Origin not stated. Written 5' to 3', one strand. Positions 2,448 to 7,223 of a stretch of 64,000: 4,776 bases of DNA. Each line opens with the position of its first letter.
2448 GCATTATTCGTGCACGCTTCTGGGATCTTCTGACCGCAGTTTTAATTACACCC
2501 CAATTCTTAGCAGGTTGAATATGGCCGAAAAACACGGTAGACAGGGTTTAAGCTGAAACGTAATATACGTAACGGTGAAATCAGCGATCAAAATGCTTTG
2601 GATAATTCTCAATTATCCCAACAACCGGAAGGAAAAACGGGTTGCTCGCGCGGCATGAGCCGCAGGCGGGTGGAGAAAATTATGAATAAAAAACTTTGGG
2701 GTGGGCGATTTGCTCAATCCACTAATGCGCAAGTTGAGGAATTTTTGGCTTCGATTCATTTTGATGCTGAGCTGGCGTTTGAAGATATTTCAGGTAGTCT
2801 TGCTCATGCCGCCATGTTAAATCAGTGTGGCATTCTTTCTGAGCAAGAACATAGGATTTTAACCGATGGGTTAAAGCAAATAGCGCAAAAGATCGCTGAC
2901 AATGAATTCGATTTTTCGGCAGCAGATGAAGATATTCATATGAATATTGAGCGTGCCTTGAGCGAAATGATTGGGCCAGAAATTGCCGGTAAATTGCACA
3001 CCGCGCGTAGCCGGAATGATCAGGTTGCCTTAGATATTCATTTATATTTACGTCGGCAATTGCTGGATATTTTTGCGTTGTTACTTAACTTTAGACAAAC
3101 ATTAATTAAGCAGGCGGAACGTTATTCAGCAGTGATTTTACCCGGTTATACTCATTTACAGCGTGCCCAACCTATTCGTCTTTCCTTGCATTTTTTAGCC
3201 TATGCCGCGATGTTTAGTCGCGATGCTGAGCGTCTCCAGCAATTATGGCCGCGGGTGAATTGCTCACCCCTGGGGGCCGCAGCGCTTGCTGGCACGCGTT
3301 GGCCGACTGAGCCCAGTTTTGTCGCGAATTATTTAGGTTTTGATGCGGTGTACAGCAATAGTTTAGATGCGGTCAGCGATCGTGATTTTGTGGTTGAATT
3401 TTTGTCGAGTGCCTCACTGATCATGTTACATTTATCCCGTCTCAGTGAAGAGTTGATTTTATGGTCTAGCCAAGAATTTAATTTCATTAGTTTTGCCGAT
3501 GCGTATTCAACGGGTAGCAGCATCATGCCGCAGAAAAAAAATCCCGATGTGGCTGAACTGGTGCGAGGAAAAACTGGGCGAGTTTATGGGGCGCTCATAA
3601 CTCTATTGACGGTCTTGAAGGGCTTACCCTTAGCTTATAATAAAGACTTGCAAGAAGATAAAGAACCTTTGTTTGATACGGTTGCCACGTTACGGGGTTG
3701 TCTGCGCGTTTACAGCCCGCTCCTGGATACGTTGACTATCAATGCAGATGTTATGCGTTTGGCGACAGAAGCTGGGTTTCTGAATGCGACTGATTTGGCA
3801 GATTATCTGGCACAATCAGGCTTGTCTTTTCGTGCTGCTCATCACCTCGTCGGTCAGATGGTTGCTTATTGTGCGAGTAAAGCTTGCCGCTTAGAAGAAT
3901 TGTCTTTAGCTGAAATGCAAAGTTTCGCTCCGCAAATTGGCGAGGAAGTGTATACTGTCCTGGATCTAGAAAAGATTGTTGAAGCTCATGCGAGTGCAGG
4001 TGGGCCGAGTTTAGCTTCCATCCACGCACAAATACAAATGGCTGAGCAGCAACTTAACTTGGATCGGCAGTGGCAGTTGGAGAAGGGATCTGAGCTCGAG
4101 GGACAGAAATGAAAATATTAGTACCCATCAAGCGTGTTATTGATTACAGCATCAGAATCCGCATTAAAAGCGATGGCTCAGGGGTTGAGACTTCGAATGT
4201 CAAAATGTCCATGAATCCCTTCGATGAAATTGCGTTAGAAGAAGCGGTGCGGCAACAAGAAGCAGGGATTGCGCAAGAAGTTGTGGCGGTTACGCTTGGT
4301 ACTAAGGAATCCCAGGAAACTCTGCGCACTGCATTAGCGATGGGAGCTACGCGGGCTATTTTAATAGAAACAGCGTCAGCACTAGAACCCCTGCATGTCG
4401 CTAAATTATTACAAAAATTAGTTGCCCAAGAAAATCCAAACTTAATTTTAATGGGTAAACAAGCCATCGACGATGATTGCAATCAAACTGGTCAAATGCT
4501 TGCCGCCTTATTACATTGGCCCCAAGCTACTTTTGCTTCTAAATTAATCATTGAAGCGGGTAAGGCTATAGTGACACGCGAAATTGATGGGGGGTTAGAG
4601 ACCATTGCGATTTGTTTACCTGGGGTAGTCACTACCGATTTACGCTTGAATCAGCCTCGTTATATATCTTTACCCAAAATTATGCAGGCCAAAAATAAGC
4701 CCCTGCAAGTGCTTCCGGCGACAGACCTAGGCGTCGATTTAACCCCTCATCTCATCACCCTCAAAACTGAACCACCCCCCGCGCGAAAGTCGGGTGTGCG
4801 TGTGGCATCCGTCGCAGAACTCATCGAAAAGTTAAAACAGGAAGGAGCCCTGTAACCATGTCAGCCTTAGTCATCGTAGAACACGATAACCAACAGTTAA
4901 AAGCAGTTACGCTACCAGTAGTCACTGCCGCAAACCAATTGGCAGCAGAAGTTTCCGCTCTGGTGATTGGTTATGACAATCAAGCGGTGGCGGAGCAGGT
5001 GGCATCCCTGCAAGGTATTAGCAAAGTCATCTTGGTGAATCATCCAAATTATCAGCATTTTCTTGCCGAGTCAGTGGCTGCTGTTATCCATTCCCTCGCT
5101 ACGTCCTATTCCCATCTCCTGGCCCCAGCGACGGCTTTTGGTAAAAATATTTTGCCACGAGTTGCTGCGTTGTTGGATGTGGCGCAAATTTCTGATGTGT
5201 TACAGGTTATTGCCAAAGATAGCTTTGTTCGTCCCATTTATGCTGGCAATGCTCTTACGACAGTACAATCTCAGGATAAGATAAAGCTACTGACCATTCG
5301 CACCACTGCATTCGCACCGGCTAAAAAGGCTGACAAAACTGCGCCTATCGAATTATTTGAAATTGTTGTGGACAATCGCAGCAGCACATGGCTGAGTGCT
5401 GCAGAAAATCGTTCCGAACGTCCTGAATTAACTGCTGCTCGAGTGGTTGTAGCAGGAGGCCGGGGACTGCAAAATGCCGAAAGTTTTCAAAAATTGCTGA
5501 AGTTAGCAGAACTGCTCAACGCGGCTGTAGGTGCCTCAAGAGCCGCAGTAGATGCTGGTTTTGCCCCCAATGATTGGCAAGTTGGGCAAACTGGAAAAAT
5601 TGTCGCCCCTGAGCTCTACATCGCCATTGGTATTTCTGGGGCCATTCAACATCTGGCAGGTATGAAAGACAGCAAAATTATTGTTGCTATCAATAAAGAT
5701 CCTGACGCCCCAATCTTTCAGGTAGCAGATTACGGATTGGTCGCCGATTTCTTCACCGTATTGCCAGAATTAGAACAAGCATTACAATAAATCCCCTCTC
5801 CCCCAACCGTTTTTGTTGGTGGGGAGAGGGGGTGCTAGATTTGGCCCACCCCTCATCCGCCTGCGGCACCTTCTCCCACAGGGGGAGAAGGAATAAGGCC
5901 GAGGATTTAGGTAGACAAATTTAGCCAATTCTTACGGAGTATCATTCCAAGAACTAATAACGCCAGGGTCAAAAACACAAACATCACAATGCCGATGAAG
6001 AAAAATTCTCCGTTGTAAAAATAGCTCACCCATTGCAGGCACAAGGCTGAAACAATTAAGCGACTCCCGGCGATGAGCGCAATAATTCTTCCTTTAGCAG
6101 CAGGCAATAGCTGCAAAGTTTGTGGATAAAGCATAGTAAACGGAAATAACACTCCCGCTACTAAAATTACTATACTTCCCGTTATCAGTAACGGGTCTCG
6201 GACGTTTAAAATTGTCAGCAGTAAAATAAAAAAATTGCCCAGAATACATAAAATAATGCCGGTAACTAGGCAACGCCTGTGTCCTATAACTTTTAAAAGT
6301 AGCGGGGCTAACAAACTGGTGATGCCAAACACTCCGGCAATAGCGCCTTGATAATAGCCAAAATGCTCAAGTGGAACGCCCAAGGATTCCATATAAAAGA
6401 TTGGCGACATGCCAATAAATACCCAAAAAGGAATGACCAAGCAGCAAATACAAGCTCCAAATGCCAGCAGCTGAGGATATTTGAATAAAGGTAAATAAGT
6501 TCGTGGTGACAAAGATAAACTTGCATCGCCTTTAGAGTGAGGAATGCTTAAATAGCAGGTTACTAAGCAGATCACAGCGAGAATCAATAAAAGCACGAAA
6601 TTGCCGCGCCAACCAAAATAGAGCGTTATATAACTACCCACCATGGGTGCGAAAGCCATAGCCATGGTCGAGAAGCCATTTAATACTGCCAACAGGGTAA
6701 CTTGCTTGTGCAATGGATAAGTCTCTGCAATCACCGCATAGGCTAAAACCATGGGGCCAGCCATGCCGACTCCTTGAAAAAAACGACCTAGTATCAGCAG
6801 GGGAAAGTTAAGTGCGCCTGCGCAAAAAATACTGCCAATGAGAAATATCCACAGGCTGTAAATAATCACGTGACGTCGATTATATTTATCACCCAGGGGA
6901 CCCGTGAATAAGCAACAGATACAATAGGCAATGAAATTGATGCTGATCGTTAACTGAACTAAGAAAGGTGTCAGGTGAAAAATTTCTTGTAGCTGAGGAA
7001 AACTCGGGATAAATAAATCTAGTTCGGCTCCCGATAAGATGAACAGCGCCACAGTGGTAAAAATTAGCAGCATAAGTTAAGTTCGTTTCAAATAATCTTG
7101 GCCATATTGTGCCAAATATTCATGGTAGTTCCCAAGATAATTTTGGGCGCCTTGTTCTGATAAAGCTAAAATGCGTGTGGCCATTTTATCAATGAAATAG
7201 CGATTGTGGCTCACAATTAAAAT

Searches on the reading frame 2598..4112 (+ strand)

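Call 70: search_protein_families(library=pfam, proteins=[window:2598-4112:+], max_evalue=0.00001)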
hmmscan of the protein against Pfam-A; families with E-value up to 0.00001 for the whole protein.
window:2598-4112:+ (504 aa): 2 families
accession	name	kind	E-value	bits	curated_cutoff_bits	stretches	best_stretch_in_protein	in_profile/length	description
PF00206.25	Lyase_1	-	1.2e-75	255.2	27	1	36-331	1-312/312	Lyase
PF14698.11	ASL_C2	-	1.3e-26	93.3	27.3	1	394-462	1-69/69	Argininosuccinate lyase C-terminal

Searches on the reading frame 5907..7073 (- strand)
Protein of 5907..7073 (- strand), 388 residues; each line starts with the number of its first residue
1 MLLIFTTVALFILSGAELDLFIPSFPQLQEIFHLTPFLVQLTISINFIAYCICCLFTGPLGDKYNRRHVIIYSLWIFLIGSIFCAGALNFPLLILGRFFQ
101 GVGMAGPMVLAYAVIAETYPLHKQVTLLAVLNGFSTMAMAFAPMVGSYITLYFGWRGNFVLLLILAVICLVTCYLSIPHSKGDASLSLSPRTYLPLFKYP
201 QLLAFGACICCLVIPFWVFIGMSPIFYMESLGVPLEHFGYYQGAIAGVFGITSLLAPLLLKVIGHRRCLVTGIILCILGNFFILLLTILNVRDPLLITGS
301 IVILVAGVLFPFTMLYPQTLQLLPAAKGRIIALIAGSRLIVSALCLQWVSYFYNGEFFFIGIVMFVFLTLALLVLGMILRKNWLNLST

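Call 70: search_protein_families(library=pfam, proteins=[window:5907-7073:-], max_evalue=0.00001)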
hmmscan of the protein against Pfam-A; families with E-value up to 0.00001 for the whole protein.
window:5907-7073:- (388 aa): 2 families
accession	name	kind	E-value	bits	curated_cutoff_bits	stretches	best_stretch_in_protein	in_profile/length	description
PF07690.21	MFS_1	-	2.8e-42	145.3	33.4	1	10-343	4-344/347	Major Facilitator Superfamily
PF00083.30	Sugar_tr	-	1.4e-12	47.7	22.3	1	39-173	48-188/452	Sugar (and other) transporter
